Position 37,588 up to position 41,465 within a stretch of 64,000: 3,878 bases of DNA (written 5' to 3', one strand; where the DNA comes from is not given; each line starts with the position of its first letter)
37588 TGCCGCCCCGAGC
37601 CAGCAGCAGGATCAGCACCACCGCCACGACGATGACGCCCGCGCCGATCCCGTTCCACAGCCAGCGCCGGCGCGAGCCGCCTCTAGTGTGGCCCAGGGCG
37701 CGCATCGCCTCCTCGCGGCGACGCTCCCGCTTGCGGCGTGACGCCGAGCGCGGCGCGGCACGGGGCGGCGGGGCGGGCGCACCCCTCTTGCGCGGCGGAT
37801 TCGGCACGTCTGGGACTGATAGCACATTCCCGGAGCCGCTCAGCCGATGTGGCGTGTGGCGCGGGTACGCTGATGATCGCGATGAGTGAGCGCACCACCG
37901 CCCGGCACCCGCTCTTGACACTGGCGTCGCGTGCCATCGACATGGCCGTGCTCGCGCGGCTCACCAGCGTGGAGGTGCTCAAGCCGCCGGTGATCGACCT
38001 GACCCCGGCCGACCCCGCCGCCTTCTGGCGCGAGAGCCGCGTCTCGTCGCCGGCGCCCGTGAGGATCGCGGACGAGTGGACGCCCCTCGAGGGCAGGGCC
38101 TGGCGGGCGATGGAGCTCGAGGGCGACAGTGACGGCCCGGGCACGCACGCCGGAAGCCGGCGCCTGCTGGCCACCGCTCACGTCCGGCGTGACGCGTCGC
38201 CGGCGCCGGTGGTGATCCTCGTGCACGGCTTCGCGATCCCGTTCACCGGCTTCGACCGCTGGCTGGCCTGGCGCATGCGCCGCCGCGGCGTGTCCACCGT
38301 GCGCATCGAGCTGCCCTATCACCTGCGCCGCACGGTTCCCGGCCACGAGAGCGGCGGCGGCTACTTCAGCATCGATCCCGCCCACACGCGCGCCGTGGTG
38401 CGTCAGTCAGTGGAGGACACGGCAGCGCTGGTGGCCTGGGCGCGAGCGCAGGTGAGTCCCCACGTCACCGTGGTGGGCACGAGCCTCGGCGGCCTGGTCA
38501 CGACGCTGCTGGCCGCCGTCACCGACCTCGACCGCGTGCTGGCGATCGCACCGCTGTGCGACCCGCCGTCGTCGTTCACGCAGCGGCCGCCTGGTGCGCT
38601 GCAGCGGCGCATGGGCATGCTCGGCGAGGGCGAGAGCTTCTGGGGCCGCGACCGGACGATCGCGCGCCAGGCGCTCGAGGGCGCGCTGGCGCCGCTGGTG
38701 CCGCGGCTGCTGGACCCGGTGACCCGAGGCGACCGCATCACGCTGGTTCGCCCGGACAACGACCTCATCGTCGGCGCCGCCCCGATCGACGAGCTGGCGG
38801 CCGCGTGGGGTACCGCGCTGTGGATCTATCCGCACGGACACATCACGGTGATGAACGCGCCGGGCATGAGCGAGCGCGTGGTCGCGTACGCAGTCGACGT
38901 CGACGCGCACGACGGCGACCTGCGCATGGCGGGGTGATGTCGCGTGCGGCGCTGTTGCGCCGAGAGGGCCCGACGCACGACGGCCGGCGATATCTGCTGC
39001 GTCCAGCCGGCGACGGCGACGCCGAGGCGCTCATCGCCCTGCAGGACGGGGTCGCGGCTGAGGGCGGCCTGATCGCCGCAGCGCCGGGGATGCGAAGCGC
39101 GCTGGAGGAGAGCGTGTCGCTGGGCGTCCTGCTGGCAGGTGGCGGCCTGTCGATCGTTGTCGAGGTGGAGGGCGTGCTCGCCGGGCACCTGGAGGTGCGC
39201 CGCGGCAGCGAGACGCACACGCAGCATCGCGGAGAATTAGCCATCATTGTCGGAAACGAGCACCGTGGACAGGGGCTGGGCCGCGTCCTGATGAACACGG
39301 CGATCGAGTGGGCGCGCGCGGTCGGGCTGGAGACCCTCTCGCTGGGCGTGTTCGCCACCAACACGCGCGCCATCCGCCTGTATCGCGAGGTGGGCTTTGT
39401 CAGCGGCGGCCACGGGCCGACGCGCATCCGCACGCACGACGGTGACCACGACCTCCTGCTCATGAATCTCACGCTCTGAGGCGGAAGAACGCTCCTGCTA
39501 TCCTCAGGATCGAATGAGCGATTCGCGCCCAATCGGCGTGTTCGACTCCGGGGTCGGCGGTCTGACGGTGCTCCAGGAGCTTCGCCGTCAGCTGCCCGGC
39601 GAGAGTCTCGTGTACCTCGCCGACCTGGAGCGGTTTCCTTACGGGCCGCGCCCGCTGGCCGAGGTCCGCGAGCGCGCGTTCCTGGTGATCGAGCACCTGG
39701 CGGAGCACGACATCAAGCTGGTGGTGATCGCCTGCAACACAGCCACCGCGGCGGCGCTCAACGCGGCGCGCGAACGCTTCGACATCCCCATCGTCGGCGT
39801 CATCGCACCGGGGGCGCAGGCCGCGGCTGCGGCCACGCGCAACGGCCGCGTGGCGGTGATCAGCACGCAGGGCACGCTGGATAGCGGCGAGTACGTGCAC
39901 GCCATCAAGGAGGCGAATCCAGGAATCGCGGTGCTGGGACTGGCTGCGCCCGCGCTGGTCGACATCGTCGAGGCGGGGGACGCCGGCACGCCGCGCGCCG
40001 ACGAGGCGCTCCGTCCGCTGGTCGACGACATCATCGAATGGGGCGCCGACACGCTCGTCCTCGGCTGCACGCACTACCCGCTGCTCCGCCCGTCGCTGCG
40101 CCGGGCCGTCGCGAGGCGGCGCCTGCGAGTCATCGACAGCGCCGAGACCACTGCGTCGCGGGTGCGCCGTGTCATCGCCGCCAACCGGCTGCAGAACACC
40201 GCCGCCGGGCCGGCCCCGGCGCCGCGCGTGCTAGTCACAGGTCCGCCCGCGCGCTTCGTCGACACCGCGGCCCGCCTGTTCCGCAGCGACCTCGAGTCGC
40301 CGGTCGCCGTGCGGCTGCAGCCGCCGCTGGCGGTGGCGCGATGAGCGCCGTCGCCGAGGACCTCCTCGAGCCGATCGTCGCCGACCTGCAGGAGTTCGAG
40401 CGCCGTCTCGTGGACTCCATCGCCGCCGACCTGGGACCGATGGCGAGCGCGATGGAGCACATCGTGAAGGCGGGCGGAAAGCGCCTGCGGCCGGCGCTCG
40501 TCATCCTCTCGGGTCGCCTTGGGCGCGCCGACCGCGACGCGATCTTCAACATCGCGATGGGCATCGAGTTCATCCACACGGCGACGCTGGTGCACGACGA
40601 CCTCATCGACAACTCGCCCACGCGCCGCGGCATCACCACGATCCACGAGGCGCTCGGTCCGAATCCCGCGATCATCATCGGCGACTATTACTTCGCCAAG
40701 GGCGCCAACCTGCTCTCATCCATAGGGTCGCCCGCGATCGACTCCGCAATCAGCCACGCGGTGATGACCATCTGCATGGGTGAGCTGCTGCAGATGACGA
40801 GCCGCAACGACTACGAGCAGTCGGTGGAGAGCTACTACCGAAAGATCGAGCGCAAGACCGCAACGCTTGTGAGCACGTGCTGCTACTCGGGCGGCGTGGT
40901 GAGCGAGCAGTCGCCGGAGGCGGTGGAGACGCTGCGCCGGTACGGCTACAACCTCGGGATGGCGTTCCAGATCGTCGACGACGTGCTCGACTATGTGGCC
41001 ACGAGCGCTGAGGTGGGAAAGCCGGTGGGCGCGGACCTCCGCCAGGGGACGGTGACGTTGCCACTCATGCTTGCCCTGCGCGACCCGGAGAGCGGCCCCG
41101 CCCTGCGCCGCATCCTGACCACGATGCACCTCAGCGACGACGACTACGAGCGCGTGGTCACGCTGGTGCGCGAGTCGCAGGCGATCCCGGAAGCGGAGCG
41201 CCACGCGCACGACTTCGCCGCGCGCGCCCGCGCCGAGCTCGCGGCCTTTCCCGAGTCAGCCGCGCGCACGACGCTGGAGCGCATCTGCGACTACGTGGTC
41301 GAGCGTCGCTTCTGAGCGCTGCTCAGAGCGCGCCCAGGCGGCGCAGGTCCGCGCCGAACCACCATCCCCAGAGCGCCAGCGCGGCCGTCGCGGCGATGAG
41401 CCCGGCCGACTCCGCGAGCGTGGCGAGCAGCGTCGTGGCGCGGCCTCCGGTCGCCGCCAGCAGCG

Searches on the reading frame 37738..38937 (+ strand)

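Call 55: search_protein_families(library=pfam, proteins=[window:37738-38937:+], max_evalue=0.001)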
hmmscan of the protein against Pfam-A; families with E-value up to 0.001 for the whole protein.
window:37738-38937:+ (399 aa): 1 family
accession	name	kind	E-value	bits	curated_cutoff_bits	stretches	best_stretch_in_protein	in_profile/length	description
PF12146.15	Hydrolase_4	-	0.00057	19.7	27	0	154-281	2-118/239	Serine aminopeptidase, S33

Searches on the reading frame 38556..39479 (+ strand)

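Call 55: search_protein_families(library=pfam, proteins=[window:38556-39479:+], max_evalue=0.001)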
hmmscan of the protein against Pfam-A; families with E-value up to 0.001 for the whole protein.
window:38556-39479:+ (307 aa): 6 families
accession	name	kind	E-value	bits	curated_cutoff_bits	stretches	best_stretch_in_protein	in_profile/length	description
PF00583.31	Acetyltransf_1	-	6.3e-19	68.8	20.7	1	196-281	32-116/116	Acetyltransferase (GNAT) family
PF13508.13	Acetyltransf_7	-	7.7e-11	42.7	27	1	200-282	6-83/84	Acetyltransferase (GNAT) domain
PF13673.13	Acetyltransf_10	-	1.5e-07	31.8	23.6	1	198-283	32-109/128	Acetyltransferase (GNAT) domain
PF13302.13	Acetyltransf_3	-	2.6e-07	31.8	25.4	1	145-282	1-138/138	Acetyltransferase (GNAT) domain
PF08445.16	FR47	-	2.6e-05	24.6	22.1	1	226-281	22-77/86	FR47-like protein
PF13420.13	Acetyltransf_4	-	0.00073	20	24.3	0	205-281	57-134/155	Acetyltransferase (GNAT) domain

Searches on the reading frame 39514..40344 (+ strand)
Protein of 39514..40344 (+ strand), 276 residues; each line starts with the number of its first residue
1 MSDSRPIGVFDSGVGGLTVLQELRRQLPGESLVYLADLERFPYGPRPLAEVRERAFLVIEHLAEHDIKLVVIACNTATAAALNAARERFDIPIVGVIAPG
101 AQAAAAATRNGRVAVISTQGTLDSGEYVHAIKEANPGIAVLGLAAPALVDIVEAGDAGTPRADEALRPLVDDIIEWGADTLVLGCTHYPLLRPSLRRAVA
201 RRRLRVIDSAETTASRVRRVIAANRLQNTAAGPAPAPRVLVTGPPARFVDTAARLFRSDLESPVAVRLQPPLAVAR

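Call 55: search_protein_families(library=pfam, proteins=[window:39514-40344:+], max_evalue=0.001)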
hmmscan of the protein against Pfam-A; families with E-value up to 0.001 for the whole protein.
window:39514-40344:+ (276 aa): 1 family
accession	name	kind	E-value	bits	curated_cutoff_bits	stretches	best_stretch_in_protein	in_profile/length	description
PF01177.27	Asp_Glu_race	-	4e-28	99.1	31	1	18-215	11-209/211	Asp/Glu/Hydantoin racemase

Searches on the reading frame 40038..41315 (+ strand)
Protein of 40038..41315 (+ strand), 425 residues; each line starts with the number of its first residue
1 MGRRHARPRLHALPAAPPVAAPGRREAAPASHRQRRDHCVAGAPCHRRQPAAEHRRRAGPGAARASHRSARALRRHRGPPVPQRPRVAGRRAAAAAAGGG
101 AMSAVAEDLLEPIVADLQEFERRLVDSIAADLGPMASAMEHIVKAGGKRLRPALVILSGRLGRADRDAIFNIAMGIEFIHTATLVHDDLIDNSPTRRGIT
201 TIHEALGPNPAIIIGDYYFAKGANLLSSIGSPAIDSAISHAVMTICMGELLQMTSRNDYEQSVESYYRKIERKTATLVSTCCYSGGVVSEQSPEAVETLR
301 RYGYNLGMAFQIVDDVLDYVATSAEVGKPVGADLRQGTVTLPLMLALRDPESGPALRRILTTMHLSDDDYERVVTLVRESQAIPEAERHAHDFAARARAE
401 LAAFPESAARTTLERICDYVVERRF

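Call 55: search_protein_families(library=pfam, proteins=[window:40038-41315:+], max_evalue=0.001)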
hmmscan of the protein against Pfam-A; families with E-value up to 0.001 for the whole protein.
window:40038-41315:+ (425 aa): 1 family
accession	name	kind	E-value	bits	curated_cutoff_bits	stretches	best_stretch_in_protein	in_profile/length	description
PF00348.22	polyprenyl_synt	-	1e-65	221.9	27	1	136-375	5-249/251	Polyprenyl synthetase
